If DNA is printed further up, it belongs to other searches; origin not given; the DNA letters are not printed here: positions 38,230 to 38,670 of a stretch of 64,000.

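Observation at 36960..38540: Prohead protease C-terminal region and major capsid N-terminus share a ~40-aa motif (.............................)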

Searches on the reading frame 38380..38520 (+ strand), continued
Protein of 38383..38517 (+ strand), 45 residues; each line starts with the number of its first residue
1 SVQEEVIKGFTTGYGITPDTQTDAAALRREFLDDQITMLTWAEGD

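Call 36: get_annotated_region(hit=H81, flank=4500)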
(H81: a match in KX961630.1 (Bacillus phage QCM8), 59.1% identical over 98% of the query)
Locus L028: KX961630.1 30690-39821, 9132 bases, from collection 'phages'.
description: Bacillus phage QCM8, complete genome.
organism: Bacillus phage QCM8 (NCBI taxid 1909403)
taxonomy: Viruses; Duplodnaviria; Heunggongvirae; Uroviricota; Caudoviricetes; Herelleviridae; Bastillevirinae; Tsarbombavirus
host: -; source: -; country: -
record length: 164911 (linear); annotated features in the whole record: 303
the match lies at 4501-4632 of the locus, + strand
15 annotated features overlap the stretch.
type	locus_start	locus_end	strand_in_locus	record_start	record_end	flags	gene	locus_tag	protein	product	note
CDS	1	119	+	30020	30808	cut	-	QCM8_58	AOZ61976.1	hypothetical protein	-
CDS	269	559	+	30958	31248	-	-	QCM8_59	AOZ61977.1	hypothetical protein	-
CDS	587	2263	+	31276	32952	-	-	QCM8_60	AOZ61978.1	portal protein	-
CDS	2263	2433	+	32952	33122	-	-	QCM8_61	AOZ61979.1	hypothetical protein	-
CDS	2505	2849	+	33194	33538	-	-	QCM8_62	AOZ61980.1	hypothetical protein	-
CDS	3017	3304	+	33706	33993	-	-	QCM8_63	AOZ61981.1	hypothetical protein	-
CDS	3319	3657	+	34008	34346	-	-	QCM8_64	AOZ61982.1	hypothetical protein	-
CDS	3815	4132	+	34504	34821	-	-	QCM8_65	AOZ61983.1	hypothetical protein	-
CDS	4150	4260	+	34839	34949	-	-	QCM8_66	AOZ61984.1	hypothetical protein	-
CDS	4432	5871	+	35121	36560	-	-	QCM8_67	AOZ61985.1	major capsid protein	-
CDS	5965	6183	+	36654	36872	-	-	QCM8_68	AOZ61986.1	hypothetical protein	-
CDS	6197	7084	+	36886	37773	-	-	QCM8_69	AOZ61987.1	hypothetical protein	-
CDS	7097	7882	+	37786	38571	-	-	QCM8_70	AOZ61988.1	hypothetical protein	-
CDS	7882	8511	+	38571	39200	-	-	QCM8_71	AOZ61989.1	hypothetical protein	-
CDS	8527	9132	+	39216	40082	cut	-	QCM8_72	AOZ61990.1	hypothetical protein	-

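Call 85: search_protein_representatives(alignment_id=A3)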
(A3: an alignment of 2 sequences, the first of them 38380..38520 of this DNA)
Query: 2 sequences, 47 profile positions. Proteins with E-value up to 0.001 (for the whole library): 42; up to 1e-10: 4; up to 1e-30: 0. The best 42 are listed.
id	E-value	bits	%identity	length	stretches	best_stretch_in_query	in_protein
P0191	2.6e-16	74.8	-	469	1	5-47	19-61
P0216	3.1e-13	65.0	-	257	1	2-44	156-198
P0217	1.2e-12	63.1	-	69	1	5-45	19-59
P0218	9.7e-11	57.0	-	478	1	5-45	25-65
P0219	2.7e-10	55.5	-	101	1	1-26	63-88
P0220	2.3e-09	52.6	-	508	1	5-46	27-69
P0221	5.3e-09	51.4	-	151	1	2-42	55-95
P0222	5.0e-08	48.3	-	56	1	14-41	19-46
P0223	6.2e-08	48.0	-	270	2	2-40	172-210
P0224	1.3e-07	47.0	-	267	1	9-44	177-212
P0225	1.7e-07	46.5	-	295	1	6-44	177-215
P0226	3.1e-07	45.8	-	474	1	5-43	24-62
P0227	3.2e-07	45.7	-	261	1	2-44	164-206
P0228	5.6e-07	44.9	-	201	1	2-39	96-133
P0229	1.0e-06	44.1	-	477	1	10-45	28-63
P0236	1.2e-05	40.7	-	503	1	1-40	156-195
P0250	3.9e-04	35.8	-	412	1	2-40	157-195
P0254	6.6e-04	35.1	-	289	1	4-34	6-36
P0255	7.5e-04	34.9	-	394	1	9-34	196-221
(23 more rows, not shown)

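Call 87: find_encoding_contigs(protein=P0254, flank=6000, max_places=3)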
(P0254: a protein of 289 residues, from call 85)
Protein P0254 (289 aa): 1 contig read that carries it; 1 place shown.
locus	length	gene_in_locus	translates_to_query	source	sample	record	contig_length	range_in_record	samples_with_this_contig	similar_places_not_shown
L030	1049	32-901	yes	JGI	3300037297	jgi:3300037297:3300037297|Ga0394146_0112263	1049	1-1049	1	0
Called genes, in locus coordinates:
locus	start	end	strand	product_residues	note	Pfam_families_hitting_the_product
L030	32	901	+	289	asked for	-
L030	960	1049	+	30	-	?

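Call 88: find_encoding_contigs(protein=P0236, flank=6000, max_places=3)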
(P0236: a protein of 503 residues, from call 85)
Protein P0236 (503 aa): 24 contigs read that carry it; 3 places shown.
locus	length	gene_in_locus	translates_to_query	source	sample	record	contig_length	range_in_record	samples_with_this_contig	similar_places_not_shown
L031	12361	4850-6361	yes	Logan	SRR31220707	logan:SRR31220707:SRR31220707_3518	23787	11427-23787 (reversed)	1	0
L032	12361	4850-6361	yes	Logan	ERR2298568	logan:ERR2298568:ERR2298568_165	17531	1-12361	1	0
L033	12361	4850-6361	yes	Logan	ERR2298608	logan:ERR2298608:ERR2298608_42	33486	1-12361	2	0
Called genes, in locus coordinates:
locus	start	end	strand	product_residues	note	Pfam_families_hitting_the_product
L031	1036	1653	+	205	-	PF01476:LysM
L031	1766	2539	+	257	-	PF01712:dNK, PF13238:AAA_18 (weak)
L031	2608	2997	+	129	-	-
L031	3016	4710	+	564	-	PF04860:Phage_portal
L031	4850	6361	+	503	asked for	PF04586:Peptidase_S78 (weak)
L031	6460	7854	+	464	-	PF17236:SU10_MCP (faint)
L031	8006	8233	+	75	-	PF24040:DUF7349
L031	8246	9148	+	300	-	-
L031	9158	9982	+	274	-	-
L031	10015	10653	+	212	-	-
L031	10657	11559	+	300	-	PF23932:SP10_terminator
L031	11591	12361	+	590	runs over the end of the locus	PF04984:Phage_sheath_1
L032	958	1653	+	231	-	PF01476:LysM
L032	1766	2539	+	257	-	PF01712:dNK, PF13238:AAA_18 (weak)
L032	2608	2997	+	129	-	-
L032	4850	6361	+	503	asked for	PF04586:Peptidase_S78 (weak)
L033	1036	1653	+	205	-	PF01476:LysM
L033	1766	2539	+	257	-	PF01712:dNK, PF13238:AAA_18 (weak)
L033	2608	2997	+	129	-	-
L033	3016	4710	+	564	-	PF04860:Phage_portal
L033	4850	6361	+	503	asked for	PF04586:Peptidase_S78 (weak)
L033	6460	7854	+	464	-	PF17236:SU10_MCP (faint)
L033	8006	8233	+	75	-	PF24040:DUF7349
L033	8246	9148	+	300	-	-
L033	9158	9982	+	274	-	-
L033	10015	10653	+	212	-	-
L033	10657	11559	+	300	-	PF23932:SP10_terminator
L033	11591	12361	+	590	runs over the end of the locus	PF04984:Phage_sheath_1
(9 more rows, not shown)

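Call 91: find_encoding_contigs(protein=P0255, flank=5000, max_places=2)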
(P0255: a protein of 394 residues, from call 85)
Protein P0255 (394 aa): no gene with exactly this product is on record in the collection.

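Call 92: find_encoding_contigs(protein=P0250, flank=5000, max_places=2)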
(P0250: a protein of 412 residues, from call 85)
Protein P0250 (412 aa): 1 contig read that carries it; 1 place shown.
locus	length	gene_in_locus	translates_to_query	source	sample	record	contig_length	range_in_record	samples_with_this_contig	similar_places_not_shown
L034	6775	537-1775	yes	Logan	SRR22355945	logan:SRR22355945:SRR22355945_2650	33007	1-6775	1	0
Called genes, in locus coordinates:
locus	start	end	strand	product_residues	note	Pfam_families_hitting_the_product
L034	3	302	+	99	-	?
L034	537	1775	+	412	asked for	-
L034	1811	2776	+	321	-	-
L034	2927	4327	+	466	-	-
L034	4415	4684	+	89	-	PF24040:DUF7349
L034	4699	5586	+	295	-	-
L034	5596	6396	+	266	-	-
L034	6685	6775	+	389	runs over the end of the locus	PF01385:OrfB_IS605, PF07282:Cas12f1-like_TNB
